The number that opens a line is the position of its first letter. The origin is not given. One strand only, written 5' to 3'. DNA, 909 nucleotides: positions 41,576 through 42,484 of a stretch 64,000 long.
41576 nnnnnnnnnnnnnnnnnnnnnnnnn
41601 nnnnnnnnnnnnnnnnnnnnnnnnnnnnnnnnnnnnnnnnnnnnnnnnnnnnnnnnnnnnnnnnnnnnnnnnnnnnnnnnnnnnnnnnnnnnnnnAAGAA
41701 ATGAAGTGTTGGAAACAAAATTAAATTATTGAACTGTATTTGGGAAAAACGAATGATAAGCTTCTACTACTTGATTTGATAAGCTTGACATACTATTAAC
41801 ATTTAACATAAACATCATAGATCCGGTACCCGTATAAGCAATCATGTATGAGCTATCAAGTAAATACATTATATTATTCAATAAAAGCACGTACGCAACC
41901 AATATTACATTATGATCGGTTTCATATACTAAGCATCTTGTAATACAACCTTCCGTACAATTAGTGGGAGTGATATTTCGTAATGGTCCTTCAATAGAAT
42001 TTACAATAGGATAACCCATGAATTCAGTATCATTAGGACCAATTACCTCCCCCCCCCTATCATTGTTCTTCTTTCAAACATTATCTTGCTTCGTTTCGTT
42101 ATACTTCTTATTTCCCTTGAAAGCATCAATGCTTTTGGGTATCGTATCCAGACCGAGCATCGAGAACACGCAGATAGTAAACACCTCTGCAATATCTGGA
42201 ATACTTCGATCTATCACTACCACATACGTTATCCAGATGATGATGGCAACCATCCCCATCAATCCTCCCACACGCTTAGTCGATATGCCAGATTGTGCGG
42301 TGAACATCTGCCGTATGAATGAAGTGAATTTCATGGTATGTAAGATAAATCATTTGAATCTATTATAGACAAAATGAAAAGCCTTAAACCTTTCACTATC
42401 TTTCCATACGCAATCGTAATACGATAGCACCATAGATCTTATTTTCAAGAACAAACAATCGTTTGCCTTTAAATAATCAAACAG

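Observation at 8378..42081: Candidate system: poly-G ON/OFF switches on a family of basic-leader genes that includes a DGR-type target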

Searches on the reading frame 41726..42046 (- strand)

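Call 10: search_protein_families(library=pfam, max_evalue=0.1, proteins=[window:41726-42046:-])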
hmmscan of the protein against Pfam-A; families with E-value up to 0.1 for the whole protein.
window:41726-42046:- (106 aa): 0 families

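Call 11: search_protein_families(library=phrogs, max_evalue=0.01, proteins=[window:41726-42046:-])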
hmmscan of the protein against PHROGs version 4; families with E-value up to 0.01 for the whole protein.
window:41726-42046:- (106 aa): 0 families

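Call 53: search_protein_families(library=pfam, max_evalue=0.05, proteins=[L019:11010-11528:+, L019:11609-12091:+, L026:1821-2792:+, L022:10323-10562:+])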
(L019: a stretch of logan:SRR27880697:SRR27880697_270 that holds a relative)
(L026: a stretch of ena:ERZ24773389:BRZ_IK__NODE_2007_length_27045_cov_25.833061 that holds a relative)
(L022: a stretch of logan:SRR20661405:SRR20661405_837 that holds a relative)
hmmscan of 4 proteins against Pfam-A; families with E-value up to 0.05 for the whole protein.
L019:11010-11528:+ (173 aa): 1 family
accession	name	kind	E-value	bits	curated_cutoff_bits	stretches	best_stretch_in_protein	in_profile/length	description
PF01777.24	Ribosomal_L27e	-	0.042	14.4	24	0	10-43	21-54/85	Ribosomal L27e protein family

L019:11609-12091:+ (161 aa): 0 families

L026:1821-2792:+ (324 aa): 0 families

L022:10323-10562:+ (80 aa): 1 family
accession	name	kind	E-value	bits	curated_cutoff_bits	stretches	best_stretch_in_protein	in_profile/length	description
PF03489.22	SapB_2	-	0.047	14.3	21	0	22-36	1-15/34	Saposin-like type B, region 2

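Call 54: search_protein_families(library=phrogs, max_evalue=0.01, proteins=[L019:11010-11528:+, L019:11609-12091:+, L026:1821-2792:+, L022:10323-10562:+])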
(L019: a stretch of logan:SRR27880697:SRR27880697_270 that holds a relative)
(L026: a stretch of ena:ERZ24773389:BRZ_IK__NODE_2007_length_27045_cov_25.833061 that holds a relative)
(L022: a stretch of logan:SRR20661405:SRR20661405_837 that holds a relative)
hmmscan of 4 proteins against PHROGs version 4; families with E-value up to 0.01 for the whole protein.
L019:11010-11528:+ (173 aa): 0 families

L019:11609-12091:+ (161 aa): 0 families

L026:1821-2792:+ (324 aa): 1 family
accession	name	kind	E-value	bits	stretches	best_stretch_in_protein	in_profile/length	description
phrog_4245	-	unknown function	3.2e-06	27.3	1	141-305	438-571/583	-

L022:10323-10562:+ (80 aa): 0 families

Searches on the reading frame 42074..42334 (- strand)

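Call 10: search_protein_families(library=pfam, max_evalue=0.1, proteins=[window:42074-42334:-])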
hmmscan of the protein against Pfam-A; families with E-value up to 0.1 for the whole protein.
window:42074-42334:- (86 aa): 0 families

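Call 11: search_protein_families(library=phrogs, max_evalue=0.01, proteins=[window:42074-42334:-])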
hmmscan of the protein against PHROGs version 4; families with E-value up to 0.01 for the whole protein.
window:42074-42334:- (86 aa): 0 families

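Call 53: search_protein_families(library=pfam, max_evalue=0.05, proteins=[L019:11010-11528:+, L019:11609-12091:+, L026:1821-2792:+, L022:10323-10562:+])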
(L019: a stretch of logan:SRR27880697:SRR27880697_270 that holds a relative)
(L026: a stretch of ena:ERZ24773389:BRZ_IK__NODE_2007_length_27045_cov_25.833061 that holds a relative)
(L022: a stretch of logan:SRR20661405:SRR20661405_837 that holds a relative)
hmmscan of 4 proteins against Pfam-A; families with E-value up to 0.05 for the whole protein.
L019:11010-11528:+ (173 aa): 1 family
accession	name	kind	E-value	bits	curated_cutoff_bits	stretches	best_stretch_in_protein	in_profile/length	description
PF01777.24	Ribosomal_L27e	-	0.042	14.4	24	0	10-43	21-54/85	Ribosomal L27e protein family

L019:11609-12091:+ (161 aa): 0 families

L026:1821-2792:+ (324 aa): 0 families

L022:10323-10562:+ (80 aa): 1 family
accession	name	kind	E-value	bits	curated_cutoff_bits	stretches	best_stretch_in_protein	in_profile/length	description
PF03489.22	SapB_2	-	0.047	14.3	21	0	22-36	1-15/34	Saposin-like type B, region 2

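Call 54: search_protein_families(library=phrogs, max_evalue=0.01, proteins=[L019:11010-11528:+, L019:11609-12091:+, L026:1821-2792:+, L022:10323-10562:+])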
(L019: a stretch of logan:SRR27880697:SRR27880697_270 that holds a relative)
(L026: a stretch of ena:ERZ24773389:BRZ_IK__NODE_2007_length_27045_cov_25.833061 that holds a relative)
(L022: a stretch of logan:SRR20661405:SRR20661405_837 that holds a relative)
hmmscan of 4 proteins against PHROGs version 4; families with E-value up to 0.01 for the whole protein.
L019:11010-11528:+ (173 aa): 0 families

L019:11609-12091:+ (161 aa): 0 families

L026:1821-2792:+ (324 aa): 1 family
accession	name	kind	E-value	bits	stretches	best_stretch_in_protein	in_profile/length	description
phrog_4245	-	unknown function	3.2e-06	27.3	1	141-305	438-571/583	-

L022:10323-10562:+ (80 aa): 0 families
